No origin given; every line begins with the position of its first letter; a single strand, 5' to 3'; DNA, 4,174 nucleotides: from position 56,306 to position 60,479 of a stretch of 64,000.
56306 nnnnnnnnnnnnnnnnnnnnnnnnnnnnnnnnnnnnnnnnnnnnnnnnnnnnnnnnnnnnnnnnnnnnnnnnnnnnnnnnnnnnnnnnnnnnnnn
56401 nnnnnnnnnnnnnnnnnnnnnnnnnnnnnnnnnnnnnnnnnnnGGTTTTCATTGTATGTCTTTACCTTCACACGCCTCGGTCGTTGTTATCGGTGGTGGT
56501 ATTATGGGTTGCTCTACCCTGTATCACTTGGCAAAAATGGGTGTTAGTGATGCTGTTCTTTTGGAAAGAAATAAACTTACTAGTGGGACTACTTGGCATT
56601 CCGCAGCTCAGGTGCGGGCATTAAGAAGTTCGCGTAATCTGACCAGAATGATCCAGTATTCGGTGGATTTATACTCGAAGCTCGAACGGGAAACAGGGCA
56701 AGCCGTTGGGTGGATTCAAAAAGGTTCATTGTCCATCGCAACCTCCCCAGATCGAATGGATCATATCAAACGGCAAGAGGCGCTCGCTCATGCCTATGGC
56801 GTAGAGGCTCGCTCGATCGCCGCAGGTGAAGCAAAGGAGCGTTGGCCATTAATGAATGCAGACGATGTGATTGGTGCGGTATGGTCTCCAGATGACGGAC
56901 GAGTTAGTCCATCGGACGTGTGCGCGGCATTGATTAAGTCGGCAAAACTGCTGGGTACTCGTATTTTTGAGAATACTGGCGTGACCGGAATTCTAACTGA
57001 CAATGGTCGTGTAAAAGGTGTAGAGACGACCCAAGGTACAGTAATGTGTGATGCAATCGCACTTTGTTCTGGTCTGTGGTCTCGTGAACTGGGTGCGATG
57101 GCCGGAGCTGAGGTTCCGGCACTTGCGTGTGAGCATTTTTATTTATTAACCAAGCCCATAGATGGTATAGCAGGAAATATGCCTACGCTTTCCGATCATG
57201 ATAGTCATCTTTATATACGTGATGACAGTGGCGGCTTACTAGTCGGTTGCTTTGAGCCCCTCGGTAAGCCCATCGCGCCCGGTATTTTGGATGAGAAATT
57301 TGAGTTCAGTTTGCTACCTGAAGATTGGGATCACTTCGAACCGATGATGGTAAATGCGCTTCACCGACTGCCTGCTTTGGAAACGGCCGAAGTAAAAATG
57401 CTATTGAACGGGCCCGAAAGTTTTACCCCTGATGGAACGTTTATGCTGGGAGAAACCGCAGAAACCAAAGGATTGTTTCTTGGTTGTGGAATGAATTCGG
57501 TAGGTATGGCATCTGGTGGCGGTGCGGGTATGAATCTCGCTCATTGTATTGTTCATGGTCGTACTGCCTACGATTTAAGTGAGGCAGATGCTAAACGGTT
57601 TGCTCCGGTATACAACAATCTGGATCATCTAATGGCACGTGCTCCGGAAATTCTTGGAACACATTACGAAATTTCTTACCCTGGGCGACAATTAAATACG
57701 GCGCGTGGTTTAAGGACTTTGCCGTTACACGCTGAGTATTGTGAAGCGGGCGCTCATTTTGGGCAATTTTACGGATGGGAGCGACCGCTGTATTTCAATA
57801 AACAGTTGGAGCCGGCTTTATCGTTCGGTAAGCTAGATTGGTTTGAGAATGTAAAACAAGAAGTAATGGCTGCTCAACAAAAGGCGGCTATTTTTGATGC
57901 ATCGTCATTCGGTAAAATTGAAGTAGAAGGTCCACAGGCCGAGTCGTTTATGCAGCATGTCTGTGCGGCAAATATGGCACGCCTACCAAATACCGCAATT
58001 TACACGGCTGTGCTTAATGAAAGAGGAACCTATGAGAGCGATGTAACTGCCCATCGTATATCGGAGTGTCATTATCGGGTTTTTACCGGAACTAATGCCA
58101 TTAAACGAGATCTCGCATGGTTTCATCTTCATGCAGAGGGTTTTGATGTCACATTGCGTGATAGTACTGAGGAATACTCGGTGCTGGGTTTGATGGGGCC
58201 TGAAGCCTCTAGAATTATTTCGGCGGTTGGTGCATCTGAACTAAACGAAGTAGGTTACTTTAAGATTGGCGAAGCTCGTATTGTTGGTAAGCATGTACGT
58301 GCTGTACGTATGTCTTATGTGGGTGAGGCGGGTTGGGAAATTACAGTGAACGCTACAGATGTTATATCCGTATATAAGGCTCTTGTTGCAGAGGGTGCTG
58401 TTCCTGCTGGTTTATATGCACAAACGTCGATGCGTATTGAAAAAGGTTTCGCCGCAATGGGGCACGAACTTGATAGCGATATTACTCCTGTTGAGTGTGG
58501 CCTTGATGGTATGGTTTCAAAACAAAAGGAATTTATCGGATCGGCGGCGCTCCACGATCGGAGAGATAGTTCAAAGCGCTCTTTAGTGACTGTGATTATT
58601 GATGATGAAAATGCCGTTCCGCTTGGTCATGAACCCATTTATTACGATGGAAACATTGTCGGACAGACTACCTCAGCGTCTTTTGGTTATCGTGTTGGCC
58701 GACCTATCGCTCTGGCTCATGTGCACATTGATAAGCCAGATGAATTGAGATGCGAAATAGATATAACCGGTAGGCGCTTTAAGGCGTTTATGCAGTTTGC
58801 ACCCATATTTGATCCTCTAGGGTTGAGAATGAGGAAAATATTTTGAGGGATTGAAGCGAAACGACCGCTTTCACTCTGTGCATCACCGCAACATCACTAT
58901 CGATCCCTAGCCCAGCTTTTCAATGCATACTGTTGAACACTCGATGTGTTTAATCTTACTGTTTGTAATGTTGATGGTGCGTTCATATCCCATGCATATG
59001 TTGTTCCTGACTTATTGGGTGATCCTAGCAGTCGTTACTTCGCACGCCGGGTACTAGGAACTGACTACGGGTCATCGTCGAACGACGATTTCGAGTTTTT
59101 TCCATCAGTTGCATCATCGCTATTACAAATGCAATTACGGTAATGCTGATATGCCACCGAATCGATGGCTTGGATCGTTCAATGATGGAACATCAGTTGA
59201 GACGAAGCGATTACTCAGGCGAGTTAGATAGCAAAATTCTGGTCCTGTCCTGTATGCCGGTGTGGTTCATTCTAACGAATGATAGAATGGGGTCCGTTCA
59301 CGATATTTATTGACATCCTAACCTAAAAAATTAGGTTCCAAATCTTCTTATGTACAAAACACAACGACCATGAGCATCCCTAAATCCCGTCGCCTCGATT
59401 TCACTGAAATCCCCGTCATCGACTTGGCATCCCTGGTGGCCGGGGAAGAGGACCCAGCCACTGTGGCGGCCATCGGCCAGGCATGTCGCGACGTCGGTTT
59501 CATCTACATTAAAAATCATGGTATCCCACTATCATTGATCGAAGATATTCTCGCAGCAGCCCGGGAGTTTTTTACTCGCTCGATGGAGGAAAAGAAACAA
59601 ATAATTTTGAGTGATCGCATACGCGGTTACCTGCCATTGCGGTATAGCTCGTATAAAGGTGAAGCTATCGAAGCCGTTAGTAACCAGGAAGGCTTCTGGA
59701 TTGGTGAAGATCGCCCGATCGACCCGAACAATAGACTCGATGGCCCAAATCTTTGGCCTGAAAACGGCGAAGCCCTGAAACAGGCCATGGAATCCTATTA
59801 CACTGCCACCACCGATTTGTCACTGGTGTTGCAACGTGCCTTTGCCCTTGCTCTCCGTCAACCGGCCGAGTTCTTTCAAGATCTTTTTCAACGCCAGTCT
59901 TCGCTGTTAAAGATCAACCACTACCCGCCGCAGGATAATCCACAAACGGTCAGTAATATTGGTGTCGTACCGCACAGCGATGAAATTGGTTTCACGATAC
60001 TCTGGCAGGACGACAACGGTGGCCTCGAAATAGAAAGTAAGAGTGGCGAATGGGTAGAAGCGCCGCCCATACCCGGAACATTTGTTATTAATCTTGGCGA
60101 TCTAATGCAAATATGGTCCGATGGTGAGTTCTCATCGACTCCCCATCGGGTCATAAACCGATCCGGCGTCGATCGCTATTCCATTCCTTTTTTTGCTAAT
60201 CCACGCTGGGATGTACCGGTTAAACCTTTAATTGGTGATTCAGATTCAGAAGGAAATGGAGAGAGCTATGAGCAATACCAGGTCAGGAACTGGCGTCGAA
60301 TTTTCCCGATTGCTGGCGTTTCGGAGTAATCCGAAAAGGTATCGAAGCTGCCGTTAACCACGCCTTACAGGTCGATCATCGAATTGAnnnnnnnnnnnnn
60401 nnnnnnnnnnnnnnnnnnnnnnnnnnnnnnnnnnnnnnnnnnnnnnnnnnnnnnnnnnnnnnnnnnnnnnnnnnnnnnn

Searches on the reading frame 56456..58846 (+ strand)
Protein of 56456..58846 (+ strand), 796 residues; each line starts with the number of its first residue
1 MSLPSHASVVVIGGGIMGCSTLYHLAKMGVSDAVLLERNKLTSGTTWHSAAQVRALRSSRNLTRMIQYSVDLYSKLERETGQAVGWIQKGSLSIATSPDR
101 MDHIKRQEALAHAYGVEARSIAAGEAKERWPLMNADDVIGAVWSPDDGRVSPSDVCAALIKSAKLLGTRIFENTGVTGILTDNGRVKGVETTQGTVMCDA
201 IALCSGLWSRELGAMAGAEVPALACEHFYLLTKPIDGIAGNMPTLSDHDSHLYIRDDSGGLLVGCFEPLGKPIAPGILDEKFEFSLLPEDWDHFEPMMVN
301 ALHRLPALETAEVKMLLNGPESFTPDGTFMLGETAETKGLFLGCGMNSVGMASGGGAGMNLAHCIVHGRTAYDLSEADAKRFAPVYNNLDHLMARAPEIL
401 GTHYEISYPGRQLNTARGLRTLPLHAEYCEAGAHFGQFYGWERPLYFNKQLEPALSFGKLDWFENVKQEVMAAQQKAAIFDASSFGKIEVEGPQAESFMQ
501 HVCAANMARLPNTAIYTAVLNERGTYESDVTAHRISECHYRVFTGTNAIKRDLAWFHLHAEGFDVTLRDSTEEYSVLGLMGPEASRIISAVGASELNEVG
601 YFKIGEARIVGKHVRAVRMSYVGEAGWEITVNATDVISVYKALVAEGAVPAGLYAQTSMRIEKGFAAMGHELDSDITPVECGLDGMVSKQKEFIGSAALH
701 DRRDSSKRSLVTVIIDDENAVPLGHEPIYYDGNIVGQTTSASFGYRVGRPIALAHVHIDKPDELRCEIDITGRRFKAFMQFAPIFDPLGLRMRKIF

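Call 37: search_protein_families(library=pfam, proteins=[window:56456-58846:+], max_evalue=0.00001)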
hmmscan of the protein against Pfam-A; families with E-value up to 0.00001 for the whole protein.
window:56456-58846:+ (796 aa): 4 families
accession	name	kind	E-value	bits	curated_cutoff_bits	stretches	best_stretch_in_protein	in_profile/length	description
PF01571.26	GCV_T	-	4.1e-74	249.5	25.6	1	424-684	1-253/255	Aminomethyltransferase folate-binding domain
PF01266.30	DAO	-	4.5e-69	234.1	27.9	1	9-362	2-351/353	FAD dependent oxidoreductase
PF08669.17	GCV_T_C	-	3.7e-15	56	25.9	1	708-786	1-80/80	Glycine cleavage T-protein C-terminal barrel domain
PF16350.10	FAO_M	-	1.4e-14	54.5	27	1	367-421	1-55/56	FAD dependent oxidoreductase central domain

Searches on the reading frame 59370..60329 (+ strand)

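Call 67: search_protein_families(library=pfam, proteins=[window:59370-60329:+], max_evalue=0.00001)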
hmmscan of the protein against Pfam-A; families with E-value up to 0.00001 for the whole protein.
window:59370-60329:+ (319 aa): 2 families
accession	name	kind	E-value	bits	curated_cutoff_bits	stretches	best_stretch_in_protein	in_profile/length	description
PF14226.12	DIOX_N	-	1.3e-28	100.4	27.3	1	14-132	1-117/117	non-haem dioxygenase in morphine synthesis N-terminal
PF03171.26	2OG-FeII_Oxy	-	2.1e-26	92.6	23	1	178-278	3-101/101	2OG-Fe(II) oxygenase superfamily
